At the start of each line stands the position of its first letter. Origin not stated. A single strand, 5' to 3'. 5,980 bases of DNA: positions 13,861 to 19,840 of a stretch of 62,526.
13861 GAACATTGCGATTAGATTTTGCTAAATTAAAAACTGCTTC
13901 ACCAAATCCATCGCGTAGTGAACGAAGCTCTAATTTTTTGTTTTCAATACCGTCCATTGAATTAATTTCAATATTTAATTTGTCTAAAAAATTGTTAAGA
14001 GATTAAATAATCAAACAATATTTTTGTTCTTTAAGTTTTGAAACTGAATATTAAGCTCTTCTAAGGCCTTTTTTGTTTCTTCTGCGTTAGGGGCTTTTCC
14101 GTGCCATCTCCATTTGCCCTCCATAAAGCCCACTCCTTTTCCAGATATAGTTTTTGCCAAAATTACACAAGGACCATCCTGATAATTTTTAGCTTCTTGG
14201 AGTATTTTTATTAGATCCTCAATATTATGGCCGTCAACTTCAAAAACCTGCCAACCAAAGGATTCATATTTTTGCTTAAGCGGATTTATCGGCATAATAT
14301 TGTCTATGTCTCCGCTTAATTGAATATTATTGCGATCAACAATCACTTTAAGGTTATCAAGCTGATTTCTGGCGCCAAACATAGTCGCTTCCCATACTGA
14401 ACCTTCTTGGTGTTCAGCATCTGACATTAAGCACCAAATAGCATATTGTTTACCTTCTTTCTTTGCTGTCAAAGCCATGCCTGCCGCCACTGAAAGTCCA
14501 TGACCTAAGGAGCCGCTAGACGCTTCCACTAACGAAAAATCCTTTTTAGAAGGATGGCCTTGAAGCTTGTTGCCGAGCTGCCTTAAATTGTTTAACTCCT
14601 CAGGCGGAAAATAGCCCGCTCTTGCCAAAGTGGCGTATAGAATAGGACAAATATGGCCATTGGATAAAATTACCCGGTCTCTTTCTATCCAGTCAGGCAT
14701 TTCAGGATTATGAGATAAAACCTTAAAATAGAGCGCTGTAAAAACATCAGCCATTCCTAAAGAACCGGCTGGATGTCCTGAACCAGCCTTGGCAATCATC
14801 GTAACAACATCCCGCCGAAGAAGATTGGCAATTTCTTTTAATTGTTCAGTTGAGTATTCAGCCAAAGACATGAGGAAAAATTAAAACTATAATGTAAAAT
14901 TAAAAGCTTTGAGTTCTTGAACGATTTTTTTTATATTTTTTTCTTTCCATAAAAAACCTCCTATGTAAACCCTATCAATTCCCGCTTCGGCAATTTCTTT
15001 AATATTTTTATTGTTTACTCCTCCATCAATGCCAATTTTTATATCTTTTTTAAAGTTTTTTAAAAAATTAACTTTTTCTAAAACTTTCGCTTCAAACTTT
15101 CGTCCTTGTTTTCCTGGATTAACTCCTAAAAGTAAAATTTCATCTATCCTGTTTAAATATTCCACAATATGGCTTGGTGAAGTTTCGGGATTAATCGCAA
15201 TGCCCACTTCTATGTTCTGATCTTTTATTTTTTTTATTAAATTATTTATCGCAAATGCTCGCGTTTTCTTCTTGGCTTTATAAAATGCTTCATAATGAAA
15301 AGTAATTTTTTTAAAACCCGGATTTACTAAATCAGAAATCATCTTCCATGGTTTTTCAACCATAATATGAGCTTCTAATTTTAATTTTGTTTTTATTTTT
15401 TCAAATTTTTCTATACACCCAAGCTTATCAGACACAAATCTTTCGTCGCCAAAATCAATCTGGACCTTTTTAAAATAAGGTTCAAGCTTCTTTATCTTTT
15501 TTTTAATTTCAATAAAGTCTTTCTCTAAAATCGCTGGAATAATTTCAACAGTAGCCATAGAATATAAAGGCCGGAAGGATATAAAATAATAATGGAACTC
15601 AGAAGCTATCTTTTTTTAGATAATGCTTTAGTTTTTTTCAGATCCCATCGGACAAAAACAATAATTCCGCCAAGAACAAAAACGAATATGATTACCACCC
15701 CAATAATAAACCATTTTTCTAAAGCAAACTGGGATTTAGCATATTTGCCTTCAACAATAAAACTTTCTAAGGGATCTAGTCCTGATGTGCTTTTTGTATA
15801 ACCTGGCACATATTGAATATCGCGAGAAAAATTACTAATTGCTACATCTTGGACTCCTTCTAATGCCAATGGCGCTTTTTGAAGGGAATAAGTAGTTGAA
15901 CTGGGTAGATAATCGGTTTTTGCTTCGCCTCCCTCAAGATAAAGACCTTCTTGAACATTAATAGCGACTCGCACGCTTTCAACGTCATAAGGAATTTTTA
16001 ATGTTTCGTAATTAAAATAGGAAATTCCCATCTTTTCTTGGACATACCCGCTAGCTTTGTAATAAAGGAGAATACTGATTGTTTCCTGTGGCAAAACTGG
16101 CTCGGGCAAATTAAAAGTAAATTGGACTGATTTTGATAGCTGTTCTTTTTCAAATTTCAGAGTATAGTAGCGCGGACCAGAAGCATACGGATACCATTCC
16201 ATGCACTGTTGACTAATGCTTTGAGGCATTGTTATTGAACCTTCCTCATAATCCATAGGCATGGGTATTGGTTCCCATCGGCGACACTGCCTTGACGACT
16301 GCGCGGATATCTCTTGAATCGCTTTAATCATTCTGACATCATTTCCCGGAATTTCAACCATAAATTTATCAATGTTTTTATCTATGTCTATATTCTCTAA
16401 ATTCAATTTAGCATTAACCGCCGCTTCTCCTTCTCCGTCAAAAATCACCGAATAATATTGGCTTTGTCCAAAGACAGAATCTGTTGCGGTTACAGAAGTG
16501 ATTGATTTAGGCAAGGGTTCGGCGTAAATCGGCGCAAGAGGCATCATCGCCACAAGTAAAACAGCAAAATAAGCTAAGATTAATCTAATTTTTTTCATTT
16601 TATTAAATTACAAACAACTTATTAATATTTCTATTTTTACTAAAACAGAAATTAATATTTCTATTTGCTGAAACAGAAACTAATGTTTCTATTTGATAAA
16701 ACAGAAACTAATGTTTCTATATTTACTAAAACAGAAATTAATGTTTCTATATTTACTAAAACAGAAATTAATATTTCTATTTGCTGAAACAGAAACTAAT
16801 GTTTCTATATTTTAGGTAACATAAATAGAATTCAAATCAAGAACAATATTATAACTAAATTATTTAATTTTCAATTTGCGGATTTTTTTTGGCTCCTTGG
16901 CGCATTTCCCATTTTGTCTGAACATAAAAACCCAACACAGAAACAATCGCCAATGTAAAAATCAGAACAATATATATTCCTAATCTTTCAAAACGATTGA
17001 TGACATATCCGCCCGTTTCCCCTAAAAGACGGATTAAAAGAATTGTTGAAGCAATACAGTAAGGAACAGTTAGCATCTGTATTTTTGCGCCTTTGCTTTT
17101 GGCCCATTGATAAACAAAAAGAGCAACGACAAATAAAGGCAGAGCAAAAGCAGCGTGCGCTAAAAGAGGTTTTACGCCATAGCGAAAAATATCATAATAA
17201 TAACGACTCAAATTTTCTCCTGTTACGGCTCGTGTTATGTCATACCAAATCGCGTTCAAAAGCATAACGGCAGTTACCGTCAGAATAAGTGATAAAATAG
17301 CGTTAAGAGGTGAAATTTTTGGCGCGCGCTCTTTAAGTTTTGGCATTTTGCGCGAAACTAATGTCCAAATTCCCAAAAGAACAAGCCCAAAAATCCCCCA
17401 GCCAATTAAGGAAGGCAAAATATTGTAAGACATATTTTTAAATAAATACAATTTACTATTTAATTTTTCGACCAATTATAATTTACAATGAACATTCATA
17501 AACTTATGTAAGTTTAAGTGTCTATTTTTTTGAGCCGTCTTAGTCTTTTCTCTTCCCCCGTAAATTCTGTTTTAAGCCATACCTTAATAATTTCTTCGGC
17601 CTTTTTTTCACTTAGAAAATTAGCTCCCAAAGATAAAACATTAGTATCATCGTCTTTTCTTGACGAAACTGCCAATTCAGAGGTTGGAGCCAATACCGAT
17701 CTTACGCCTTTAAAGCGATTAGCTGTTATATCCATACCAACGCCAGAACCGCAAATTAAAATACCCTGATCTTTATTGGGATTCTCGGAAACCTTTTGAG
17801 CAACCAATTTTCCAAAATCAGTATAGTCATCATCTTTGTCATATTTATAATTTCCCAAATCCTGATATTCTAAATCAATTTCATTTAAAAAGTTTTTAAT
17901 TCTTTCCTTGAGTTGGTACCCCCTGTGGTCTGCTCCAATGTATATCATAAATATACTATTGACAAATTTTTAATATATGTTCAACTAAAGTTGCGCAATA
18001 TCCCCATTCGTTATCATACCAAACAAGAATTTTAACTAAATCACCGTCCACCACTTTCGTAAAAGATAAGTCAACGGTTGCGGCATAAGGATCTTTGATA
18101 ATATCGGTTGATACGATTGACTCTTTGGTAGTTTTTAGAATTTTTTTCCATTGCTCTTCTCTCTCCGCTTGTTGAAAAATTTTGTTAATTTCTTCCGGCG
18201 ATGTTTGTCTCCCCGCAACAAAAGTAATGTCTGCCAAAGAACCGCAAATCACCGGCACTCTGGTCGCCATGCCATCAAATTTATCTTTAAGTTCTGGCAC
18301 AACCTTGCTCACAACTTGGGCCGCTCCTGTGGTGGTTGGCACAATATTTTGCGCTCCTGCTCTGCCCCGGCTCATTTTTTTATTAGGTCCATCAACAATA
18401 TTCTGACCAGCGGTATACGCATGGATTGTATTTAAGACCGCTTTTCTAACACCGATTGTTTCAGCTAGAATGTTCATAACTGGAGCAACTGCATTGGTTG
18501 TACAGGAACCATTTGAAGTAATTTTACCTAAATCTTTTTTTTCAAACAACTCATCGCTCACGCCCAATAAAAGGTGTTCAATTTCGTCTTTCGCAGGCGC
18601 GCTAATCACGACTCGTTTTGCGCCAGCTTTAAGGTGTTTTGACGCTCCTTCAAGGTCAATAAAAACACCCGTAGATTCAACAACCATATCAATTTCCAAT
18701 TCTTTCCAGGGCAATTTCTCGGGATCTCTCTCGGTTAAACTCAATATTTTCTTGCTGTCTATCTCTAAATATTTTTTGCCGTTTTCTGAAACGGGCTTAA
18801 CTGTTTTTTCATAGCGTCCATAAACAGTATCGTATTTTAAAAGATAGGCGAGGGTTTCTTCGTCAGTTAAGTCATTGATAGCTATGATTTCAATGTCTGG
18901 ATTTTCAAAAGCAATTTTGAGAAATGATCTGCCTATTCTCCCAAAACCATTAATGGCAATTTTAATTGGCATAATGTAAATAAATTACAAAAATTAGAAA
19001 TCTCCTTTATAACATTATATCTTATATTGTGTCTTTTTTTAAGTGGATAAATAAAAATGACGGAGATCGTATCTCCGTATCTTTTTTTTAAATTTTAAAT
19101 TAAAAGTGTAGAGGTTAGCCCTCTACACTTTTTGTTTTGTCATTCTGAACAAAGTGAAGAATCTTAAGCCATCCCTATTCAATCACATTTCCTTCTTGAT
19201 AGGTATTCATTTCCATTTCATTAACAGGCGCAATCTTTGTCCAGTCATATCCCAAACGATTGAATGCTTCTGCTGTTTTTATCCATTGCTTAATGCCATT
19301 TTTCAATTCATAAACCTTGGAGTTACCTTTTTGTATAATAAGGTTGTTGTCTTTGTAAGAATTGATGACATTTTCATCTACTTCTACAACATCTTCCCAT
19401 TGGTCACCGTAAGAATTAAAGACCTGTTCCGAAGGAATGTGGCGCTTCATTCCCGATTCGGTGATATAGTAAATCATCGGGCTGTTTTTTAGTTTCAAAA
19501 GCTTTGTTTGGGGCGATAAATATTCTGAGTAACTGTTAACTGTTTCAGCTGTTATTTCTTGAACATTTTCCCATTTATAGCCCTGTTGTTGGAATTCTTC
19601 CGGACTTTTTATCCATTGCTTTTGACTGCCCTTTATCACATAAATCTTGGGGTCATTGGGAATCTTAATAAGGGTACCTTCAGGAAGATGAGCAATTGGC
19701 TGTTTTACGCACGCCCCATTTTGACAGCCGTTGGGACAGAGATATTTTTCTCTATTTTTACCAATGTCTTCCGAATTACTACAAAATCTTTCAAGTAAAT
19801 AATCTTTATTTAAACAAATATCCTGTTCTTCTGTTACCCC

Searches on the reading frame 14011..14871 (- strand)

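Call 17: search_protein_families(library=pfam, proteins=[window:14011-14871:-], max_evalue=0.00001)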
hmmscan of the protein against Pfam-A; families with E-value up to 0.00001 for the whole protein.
window:14011-14871:- (286 aa): 2 families
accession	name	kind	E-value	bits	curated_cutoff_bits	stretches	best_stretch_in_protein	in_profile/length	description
PF00456.26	Transketolase_N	-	5.7e-56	190.3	22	1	12-274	3-276/334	Transketolase, thiamine diphosphate binding domain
PF13292.11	DXP_synthase_N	-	4.5e-15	56.1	21.2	1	3-189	10-179/274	1-deoxy-D-xylulose-5-phosphate synthase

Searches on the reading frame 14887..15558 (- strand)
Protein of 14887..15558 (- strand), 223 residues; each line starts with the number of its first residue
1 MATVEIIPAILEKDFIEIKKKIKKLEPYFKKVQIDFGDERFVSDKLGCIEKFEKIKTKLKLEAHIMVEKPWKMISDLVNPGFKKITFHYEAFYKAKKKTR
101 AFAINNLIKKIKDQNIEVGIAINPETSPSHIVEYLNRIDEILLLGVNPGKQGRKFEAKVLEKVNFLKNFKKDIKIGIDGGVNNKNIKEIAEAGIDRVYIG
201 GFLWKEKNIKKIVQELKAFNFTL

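Call 17: search_protein_families(library=pfam, proteins=[window:14887-15558:-], max_evalue=0.00001)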
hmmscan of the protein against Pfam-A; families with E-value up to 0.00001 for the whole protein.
window:14887-15558:- (223 aa): 1 family
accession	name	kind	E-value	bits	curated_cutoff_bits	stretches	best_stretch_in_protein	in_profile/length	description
PF00834.25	Ribul_P_3_epim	-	1e-34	120.1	21.1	1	6-200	2-194/198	Ribulose-phosphate 3 epimerase family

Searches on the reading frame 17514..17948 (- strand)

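Call 33: search_protein_families(library=pfam, proteins=[window:17514-17948:-], max_evalue=0.001)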
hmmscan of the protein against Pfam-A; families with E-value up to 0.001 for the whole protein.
window:17514-17948:- (144 aa): 1 family
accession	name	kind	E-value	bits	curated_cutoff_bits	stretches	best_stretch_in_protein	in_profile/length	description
PF02502.23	LacAB_rpiB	-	8.8e-43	146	24.7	1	2-142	1-138/138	Ribose/Galactose Isomerase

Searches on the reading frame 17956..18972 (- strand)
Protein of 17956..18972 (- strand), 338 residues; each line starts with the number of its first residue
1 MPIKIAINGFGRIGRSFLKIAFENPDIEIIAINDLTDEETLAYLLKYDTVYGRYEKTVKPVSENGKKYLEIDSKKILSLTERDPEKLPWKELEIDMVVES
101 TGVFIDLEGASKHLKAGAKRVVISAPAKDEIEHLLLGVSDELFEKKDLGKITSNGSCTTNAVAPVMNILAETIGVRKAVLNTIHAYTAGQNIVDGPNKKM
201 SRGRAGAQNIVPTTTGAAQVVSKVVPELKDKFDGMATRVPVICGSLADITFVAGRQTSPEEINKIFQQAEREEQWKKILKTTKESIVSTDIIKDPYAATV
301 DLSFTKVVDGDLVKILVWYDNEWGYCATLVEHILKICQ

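Call 13: search_protein_families(library=pfam, proteins=[window:17956-18972:-], max_evalue=0.00001)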
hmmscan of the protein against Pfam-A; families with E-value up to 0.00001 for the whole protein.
window:17956-18972:- (338 aa): 2 families
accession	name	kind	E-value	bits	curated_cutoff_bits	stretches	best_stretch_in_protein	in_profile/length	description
PF02800.25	Gp_dh_C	-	2.1e-48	164.3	24.4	1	162-319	1-158/158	Glyceraldehyde 3-phosphate dehydrogenase, C-terminal domain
PF00044.30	Gp_dh_N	-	8.1e-36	122.8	31.7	1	3-106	1-100/101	Glyceraldehyde 3-phosphate dehydrogenase, NAD binding domain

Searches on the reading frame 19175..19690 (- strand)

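Call 79: search_protein_families(library=pfam, proteins=[window:19175-19690:-], max_evalue=10)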
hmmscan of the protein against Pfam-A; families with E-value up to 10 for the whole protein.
window:19175-19690:- (171 aa): 3 families
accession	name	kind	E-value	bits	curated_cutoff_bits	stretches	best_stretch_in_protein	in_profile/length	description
PF13973.12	DUF4222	-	0.11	12.5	27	0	143-158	29-44/53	Domain of unknown function (DUF4222)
PF07607.17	DUF1570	-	0.14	12.9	22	1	80-150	33-101/129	Protein of unknown function (DUF1570)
PF01086.22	Clathrin_lg_ch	-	0.14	12.5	22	1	19-49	160-190/222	Clathrin light chain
